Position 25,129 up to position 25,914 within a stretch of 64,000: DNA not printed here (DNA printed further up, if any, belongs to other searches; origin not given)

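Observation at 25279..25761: GyrA mini-intein at a site different from the classical Mxe GyrA insertion point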

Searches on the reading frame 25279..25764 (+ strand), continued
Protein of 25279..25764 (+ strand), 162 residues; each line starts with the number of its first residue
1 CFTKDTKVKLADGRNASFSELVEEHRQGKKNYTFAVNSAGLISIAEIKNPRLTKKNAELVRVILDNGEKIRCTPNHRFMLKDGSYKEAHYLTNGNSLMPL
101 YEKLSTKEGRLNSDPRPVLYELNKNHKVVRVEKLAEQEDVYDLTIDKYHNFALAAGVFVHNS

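Call 49: fold_search(model_id=the predicted structure, library=pdb)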
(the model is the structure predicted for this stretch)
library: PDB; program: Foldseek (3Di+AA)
matches with E <= 10: 167; with E <= 0.001: 62
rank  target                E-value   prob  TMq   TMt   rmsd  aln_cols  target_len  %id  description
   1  4kl5_A                5.0e-10  1.00  0.73  0.84   4.1       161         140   21  Crystal structure of NpuDnaE intein (released 2013-09-04)
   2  4kl5_B                5.2e-10  1.00  0.73  0.82   4.1       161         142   21  Crystal structure of NpuDnaE intein (released 2013-09-04)
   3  1zde                  2.7e-09  1.00  0.76  0.77   3.6       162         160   19  1.95 Angstrom Crystal Structure of a dnaE Intein Precursor from Synechocystis Sp. Pcc 6803 (released 2006-01-24)
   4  8ubs_A                3.1e-09  1.00  0.76  0.81   3.8       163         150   25  Crystal structure of NrdJ-1 split intein fusion (released 2024-10-09)
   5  6rpq                  3.3e-09  1.00  0.67  0.45   5.5       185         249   25  Crystal structure of PhoCDC21-1 intein (released 2019-08-14)
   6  1zd7_A                4.0e-09  1.00  0.79  0.80   3.8       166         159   22  1.7 Angstrom Crystal Structure Of Post-Splicing Form of a dnaE Intein from Synechocystis Sp. Pcc 6803 (released 2006-01-24)
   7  6frg                  4.9e-09  1.00  0.74  0.75   4.3       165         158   21  Crystal structure of G-1F mutant of Ssp DnaB Mini-Intein variant M86 (released 2019-01-30)
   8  4gig                  5.7e-09  1.00  0.81  0.80   2.9       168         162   22  crystal structure of T69A mutant of trapped Dnae intein precursor (released 2013-03-06)
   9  2keq_MODEL_1_A        1.1e-08  1.00  0.72  0.82   4.5       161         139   21  Solution structure of DnaE intein from Nostoc punctiforme (released 2009-05-19)
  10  4o1r                  1.2e-08  1.00  0.71  0.79   3.9       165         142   25  Crystal structure of NpuDnaB intein (released 2014-03-19)
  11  6frh_A                1.5e-08  1.00  0.71  0.71   5.9       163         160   22  Crystal structure of Ssp DnaB Mini-Intein variant M86 (released 2019-01-30)
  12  1mi8                  1.8e-08  1.00  0.71  0.80   3.0       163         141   22  2.0 Angstrom crystal structure of a DnaB intein from Synechocystis sp. PCC 6803 (released 2003-08-19)
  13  3ifj_A                2.5e-08  1.00  0.73  0.83   4.2       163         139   19  Crystal structure of Mtu recA intein, splicing domain (released 2009-10-06)
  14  3nzm                  2.6e-08  1.00  0.79  0.77   4.1       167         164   22  Crystal structure of DNAE intein with N-extein in redox trap (released 2011-06-01)
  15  5i0a                  3.1e-08  1.00  0.75  0.84   3.9       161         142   16  RecA mini intein in complex with cisplatin (released 2016-09-21)
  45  1am2                  8.3e-06  1.00  0.65  0.59   8.2       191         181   19  GYRA INTEIN FROM MYCOBACTERIUM XENOPI (released 1998-06-24)
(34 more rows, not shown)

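Call 54: find_related_loci(query=A2, collection=viral_contigs, flank=2500)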
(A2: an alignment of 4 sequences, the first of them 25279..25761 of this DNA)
Query A2 (161 aa) in viral_contigs; peptide patterns used: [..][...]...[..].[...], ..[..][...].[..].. (x = any residue, [..] = any of these).
600 stretches matched a pattern (row limit reached: there are more); 237 encode a relative of the query (tblastn E <= 1e-3); the best 80 are kept; 80 distinct loci.
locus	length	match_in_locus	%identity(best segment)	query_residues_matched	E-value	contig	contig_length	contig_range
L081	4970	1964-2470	43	1-161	8e-38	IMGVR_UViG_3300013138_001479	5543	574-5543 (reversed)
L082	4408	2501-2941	44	1-161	1e-37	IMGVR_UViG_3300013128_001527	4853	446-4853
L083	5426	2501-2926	42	1-161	3e-36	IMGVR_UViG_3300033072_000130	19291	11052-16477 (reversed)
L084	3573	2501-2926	40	1-161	3e-36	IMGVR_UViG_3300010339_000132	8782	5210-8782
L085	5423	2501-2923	40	1-161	6e-36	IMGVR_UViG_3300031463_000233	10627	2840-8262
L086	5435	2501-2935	43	1-161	6e-36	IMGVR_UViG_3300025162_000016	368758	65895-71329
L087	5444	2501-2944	42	1-161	8e-36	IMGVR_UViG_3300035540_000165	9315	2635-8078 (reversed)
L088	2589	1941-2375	43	1-161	6e-36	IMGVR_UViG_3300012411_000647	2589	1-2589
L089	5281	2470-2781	55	1-105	7e-35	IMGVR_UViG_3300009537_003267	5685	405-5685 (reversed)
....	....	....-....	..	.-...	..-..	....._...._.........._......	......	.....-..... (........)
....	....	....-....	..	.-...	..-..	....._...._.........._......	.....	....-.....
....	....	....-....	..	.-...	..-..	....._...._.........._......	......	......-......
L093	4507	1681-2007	56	1-109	3e-34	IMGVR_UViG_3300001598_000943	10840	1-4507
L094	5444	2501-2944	42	1-161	5e-34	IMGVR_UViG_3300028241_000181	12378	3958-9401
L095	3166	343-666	53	1-107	8e-34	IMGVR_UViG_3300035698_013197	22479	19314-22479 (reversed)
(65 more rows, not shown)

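Call 62: search_protein_representatives(protein=window:25279-25761:+)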
Query: 161 residues. Proteins with E-value up to 0.001 (for the whole library): 5039; up to 1e-10: 3129; up to 1e-30: 448. The best 150 are listed.
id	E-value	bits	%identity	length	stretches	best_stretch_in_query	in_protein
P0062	2.4e-118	408.0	47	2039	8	1-105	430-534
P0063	5.8e-88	309.4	40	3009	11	1-103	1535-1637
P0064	7.2e-86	302.6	46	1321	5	4-161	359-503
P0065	2.1e-84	297.8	43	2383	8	1-107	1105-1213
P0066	9.9e-84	295.6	47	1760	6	1-106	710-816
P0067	9.3e-83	292.5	46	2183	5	1-161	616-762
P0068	2.6e-81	287.8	44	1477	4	1-161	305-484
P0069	6.7e-80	283.2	45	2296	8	1-108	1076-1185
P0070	5.2e-77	273.8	43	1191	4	1-161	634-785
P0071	8.8e-77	273.1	47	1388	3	6-161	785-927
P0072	6.5e-75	267.0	38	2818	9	4-145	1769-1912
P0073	2.7e-74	265.0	42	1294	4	1-161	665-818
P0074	1.1e-73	263.1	42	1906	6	1-135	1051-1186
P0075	2.6e-73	261.8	39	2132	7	1-154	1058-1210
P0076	8.1e-72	257.0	42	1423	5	1-105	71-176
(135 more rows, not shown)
